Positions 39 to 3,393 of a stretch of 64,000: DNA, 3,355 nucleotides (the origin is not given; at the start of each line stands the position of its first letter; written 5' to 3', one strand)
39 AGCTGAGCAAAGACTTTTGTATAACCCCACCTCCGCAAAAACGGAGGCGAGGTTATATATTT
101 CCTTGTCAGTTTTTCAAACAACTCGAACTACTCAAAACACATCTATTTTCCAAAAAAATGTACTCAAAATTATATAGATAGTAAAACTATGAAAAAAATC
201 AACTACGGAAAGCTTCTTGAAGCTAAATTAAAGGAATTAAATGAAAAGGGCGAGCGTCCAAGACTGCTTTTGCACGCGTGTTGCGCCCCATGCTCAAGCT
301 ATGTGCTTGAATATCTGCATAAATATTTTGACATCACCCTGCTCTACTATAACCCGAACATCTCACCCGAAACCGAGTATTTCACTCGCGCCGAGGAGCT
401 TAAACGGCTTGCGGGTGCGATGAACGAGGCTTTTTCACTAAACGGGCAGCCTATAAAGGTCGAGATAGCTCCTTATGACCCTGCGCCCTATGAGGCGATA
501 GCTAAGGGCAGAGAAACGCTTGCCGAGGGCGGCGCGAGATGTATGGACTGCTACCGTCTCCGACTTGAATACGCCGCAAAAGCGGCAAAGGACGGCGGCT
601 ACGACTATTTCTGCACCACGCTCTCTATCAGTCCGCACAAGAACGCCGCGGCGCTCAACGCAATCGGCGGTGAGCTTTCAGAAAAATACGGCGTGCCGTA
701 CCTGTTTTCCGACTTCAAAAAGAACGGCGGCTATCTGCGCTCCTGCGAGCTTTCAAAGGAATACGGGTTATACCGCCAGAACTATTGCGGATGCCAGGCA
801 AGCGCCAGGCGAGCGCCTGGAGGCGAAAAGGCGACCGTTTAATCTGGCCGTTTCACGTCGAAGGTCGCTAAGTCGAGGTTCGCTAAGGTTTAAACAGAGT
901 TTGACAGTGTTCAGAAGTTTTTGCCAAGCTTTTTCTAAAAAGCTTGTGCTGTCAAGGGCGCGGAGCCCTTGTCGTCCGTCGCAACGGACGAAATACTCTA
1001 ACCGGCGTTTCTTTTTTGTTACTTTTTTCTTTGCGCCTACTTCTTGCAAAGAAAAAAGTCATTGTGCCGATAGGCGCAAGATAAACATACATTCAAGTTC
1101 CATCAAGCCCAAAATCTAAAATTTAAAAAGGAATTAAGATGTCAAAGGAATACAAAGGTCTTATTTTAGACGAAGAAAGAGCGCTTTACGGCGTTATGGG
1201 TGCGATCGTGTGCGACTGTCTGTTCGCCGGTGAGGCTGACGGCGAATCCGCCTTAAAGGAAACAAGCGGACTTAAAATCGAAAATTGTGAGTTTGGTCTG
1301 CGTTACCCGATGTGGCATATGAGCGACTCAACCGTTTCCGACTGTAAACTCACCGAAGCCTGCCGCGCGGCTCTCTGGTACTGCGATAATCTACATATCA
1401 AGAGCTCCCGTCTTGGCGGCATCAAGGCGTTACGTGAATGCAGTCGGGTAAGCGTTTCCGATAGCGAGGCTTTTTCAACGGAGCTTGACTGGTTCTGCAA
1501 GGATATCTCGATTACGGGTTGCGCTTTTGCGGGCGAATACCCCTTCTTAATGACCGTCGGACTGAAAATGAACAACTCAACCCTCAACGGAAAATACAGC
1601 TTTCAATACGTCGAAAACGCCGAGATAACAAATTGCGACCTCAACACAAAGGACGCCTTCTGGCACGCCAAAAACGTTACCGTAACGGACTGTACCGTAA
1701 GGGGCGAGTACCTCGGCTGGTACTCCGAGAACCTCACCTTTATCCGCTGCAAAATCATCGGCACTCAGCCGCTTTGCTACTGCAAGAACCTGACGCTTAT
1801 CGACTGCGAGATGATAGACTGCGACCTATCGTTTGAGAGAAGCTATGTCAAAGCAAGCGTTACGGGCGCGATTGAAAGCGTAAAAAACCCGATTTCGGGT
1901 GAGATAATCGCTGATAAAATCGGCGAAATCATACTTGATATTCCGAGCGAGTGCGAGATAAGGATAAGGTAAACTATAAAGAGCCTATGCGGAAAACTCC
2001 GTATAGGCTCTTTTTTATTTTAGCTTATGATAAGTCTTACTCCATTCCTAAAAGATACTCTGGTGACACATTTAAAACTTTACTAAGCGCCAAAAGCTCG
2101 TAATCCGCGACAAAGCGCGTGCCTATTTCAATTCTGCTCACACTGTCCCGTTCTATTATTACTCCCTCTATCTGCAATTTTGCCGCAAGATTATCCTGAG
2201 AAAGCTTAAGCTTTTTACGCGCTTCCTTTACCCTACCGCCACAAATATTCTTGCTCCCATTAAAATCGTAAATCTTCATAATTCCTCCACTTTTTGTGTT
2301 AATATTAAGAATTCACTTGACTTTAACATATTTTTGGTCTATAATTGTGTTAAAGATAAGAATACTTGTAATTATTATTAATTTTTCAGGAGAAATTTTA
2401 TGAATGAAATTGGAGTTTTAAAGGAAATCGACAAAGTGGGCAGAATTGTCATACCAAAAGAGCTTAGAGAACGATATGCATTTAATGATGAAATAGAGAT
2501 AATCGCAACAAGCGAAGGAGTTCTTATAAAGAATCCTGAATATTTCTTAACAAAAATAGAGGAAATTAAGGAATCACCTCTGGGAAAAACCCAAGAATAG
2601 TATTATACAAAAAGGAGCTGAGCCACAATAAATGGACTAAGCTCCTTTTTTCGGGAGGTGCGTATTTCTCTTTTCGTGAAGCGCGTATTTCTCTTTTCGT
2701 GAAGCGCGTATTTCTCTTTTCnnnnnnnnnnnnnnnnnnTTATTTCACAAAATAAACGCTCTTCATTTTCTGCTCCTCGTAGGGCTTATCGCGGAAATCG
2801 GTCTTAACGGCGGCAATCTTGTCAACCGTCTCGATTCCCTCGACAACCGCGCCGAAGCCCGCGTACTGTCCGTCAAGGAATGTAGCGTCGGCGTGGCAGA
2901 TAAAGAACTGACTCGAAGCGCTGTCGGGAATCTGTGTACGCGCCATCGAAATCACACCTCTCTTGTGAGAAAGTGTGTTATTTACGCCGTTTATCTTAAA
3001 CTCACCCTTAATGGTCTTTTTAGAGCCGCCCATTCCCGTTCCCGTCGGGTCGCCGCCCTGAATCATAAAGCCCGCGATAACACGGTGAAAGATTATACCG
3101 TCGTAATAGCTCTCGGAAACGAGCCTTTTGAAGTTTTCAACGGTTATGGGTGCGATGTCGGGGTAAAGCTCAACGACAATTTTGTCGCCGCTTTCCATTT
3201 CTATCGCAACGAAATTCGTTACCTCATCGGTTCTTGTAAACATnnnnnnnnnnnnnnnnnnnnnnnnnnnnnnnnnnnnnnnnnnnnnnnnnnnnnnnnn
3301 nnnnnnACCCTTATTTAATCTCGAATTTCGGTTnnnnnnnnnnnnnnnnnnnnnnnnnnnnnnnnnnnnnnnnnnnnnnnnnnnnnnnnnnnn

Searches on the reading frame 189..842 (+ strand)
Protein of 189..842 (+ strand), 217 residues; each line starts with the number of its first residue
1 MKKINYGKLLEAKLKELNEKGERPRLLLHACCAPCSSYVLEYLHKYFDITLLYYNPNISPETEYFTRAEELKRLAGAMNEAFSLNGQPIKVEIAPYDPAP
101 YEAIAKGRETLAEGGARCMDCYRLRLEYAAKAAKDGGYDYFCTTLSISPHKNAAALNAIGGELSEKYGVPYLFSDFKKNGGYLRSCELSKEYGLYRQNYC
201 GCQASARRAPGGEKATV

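Call 41: search_protein_families(library=pfam, proteins=[window:189-842:+], max_evalue=0.01)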
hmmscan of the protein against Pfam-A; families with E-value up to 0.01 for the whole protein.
window:189-842:+ (217 aa): 1 family
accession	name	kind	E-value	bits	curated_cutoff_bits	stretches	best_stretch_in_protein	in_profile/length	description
PF02677.20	QueH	-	8.9e-64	215.2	23.5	1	26-207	1-174/175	Epoxyqueuosine reductase QueH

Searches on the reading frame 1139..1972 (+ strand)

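Call 59: search_protein_families(library=pfam, proteins=[window:1139-1972:+], max_evalue=0.001)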
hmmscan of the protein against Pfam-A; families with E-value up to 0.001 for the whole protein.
window:1139-1972:+ (277 aa): 2 families
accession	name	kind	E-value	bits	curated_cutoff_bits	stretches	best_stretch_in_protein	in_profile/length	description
PF12541.14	DUF3737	-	7.1e-104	347.3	23.9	1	5-269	3-265/275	Protein of unknown function (DUF3737)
PF13229.12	Beta_helix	-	5e-05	23.4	25.9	0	159-229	32-114/158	Right handed beta helix region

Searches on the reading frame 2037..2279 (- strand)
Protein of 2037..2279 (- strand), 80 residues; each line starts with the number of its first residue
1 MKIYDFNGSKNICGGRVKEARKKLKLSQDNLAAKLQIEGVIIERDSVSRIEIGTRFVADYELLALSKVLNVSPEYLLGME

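Call 59: search_protein_families(library=pfam, proteins=[window:2037-2279:-], max_evalue=0.001)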
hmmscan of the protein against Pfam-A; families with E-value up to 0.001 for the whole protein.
window:2037-2279:- (80 aa): 3 families
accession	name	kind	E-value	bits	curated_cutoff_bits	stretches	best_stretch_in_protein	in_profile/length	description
PF01381.28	HTH_3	-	7.4e-08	32.8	23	1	17-76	1-55/55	Helix-turn-helix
PF12844.13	HTH_19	-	3.9e-06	27.1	30.2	1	14-77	1-59/64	Helix-turn-helix domain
PF13560.12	HTH_31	-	6.5e-05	23.6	27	1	14-74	3-59/64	Helix-turn-helix domain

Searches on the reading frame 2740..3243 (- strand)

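Call 59: search_protein_families(library=pfam, proteins=[window:2740-3243:-], max_evalue=0.001)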
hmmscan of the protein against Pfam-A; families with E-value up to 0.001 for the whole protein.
window:2740-3243:- (167 aa): 1 family
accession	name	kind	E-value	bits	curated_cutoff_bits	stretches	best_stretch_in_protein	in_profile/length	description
PF00160.26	Pro_isomerase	-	2.9e-49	167.8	21.7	1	11-163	1-157/159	Cyclophilin type peptidyl-prolyl cis-trans isomerase/CLD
